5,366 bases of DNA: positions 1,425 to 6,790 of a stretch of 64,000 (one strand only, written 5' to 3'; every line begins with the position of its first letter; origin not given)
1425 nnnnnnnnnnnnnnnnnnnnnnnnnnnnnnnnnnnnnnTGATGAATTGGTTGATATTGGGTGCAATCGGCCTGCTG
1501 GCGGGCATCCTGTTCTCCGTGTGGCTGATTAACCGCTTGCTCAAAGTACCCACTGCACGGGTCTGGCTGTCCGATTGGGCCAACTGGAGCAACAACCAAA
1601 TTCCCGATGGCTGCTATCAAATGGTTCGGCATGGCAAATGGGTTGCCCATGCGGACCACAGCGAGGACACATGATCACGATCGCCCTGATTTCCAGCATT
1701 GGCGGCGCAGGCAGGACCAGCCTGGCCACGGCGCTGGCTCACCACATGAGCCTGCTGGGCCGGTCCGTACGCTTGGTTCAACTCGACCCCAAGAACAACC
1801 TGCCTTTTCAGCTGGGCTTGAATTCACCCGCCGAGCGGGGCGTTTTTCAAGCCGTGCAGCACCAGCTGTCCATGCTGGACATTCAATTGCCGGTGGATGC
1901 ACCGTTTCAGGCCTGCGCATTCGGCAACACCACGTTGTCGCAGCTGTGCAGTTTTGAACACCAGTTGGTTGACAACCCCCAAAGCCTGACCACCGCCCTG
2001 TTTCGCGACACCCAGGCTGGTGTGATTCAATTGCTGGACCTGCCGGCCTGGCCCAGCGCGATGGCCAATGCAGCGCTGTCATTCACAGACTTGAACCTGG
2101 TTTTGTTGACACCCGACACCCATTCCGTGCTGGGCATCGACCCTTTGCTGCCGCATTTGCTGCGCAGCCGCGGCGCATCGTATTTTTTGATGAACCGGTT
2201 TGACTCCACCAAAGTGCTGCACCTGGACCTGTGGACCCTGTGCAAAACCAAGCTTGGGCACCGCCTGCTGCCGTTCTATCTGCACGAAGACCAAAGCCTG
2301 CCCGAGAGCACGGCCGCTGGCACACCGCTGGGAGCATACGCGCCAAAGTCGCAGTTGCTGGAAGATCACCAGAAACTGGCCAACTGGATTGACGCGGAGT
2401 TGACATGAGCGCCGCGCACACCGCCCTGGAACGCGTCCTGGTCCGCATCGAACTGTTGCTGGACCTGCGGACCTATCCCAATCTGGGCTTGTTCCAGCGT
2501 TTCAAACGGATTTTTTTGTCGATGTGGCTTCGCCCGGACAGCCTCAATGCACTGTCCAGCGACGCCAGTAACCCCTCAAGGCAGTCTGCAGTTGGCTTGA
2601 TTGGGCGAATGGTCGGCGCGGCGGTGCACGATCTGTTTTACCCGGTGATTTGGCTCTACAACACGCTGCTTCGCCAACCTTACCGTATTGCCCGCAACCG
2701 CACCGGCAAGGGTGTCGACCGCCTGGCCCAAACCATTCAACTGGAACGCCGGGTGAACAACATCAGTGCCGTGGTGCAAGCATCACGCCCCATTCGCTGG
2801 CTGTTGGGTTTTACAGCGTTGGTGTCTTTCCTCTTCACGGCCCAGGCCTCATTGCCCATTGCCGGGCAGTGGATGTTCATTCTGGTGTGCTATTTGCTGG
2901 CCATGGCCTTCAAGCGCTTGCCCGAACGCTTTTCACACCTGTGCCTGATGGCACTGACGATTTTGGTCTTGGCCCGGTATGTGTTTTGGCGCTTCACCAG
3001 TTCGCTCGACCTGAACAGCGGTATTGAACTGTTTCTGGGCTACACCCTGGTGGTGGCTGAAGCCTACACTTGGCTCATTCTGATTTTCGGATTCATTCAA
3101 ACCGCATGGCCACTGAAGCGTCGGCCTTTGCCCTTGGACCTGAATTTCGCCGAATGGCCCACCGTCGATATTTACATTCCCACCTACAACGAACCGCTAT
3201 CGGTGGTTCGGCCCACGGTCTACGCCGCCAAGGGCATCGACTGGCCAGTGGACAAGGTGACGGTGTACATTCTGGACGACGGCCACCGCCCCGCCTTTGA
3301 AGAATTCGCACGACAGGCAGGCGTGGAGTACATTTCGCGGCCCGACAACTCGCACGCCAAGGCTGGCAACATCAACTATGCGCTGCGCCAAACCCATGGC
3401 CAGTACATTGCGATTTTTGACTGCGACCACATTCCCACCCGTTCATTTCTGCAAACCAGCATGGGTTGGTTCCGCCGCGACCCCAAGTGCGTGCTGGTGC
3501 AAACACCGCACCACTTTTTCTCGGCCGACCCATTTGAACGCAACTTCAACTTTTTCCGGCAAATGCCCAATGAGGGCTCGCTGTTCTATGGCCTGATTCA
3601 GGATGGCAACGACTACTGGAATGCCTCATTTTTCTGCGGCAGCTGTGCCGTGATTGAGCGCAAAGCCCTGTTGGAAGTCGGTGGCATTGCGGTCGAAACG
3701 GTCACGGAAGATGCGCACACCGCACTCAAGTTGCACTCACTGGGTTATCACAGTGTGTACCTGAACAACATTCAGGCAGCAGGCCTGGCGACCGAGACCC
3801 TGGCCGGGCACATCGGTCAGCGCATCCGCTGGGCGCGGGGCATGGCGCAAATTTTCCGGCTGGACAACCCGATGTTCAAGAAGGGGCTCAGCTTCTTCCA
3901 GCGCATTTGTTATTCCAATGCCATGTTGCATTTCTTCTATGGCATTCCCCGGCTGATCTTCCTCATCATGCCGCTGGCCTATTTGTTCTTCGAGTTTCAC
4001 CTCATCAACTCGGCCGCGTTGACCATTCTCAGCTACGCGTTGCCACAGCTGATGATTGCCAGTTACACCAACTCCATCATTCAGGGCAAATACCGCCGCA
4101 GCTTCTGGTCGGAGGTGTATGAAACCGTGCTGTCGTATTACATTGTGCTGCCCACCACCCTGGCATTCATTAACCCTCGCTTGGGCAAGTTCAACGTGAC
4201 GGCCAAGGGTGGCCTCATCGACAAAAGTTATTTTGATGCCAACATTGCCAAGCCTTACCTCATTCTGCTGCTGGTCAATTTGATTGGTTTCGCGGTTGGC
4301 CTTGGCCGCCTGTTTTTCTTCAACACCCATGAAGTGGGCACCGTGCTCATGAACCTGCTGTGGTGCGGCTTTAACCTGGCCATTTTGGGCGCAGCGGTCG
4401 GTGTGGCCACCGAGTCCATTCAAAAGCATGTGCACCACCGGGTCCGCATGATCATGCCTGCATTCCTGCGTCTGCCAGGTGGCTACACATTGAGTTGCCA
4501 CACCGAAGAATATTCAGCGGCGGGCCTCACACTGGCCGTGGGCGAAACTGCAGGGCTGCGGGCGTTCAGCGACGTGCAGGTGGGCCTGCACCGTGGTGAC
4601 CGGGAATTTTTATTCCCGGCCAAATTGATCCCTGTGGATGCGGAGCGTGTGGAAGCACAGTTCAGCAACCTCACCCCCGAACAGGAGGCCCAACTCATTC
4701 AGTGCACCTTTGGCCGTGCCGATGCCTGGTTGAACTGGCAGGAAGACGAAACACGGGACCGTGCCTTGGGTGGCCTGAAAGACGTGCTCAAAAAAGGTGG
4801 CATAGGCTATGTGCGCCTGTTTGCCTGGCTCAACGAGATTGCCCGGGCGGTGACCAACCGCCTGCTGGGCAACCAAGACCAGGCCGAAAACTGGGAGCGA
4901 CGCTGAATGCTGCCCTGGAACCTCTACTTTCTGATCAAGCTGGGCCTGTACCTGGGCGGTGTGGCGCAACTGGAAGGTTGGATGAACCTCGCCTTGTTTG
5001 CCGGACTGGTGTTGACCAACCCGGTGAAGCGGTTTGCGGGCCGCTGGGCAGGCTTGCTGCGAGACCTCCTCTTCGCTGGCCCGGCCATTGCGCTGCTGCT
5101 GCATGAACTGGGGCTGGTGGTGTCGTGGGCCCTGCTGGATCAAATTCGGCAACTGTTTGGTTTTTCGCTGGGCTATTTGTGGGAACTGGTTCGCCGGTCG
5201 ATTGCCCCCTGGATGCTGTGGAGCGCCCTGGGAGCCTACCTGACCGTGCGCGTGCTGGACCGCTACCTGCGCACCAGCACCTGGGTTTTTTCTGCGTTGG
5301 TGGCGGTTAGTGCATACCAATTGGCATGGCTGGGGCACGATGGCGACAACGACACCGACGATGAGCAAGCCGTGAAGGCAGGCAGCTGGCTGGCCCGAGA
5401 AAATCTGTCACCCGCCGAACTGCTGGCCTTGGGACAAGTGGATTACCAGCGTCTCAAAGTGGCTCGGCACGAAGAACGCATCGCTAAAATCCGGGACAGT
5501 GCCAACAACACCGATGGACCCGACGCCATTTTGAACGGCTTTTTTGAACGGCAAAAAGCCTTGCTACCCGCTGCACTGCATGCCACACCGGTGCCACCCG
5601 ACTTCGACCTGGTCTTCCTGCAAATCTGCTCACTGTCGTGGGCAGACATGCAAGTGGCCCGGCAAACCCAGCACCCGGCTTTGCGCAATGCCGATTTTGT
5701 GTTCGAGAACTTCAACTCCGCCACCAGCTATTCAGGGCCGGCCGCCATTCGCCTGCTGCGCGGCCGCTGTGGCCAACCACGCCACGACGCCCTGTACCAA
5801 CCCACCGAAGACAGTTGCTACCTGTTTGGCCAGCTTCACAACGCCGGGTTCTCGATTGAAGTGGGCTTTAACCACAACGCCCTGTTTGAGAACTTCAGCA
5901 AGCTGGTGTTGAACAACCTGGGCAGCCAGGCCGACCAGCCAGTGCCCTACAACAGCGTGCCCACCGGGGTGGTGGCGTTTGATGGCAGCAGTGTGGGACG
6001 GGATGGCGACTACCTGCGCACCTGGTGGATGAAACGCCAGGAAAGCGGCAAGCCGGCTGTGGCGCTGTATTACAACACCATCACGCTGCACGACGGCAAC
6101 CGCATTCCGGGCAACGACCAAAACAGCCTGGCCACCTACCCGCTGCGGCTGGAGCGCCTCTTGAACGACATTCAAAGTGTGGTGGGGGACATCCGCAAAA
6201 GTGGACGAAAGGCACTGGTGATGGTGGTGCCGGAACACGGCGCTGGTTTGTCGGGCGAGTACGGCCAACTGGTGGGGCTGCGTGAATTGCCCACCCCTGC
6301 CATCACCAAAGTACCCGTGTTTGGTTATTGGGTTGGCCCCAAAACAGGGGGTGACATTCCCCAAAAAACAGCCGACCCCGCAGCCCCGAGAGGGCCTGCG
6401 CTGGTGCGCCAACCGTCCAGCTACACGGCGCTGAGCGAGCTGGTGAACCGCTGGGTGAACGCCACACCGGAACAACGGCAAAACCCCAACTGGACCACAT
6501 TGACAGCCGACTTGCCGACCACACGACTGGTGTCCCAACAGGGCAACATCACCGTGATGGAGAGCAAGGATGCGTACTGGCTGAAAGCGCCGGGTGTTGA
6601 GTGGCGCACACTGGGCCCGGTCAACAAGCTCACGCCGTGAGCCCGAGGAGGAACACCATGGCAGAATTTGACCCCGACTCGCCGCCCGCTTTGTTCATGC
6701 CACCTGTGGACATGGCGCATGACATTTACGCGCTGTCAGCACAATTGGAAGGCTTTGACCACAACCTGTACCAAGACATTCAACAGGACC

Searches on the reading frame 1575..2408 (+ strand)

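Call 22: search_protein_families(library=pfam, proteins=[window:1575-2408:+], max_evalue=0.01)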
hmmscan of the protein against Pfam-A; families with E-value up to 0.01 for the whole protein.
window:1575-2408:+ (277 aa): 4 families
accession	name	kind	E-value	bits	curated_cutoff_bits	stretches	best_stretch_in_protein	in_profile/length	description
PF06564.18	CBP_BcsQ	-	3.2e-26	92.7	21.3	1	34-271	2-232/234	Cellulose biosynthesis protein BcsQ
PF13614.12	AAA_31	-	2.9e-07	31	27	1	35-194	3-163/177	AAA domain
PF01656.29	CbiA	-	2e-05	25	25.4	1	36-251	1-124/125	CobQ/CobB/MinD/ParA nucleotide binding domain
PF02374.21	ArsA_ATPase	-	0.004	16.8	24.3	1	36-77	3-44/305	Anion-transporting ATPase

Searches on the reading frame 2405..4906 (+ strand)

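Call 22: search_protein_families(library=pfam, proteins=[window:2405-4906:+], max_evalue=0.01)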
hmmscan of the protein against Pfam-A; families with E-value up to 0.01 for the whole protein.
window:2405-4906:+ (833 aa): 6 families
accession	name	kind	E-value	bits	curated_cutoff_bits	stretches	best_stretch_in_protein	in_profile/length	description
PF00535.33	Glycos_transf_2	-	3.7e-23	82.7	23.3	1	256-424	2-166/168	Glycosyl transferase family 2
PF13632.12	Glyco_trans_2_3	-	6.7e-19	68.9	27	1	334-547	1-193/198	Glycosyl transferase family group 2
PF03552.20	Cellulose_synt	-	3.5e-15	56.1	24.7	1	430-648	419-658/722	Cellulose synthase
PF13641.12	Glyco_tranf_2_3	-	1.3e-11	45.4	27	1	254-479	3-230/230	Glycosyltransferase like family 2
PF07238.19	PilZ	-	4.1e-06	27.5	22.5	1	677-770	5-102/102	PilZ domain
PF13506.12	Glyco_transf_21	-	4.5e-05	23.4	21.7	1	318-478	17-174/174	Glycosyl transferase family 21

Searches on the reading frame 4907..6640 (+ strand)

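Call 22: search_protein_families(library=pfam, proteins=[window:4907-6640:+], max_evalue=0.01)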
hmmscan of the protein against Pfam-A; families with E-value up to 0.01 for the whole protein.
window:4907-6640:+ (577 aa): 1 family
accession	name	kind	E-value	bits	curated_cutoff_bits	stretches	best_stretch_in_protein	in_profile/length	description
PF11658.13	CBP_BcsG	-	7e-140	467.4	24.8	1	4-566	1-516/516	Cellulose biosynthesis protein BcsG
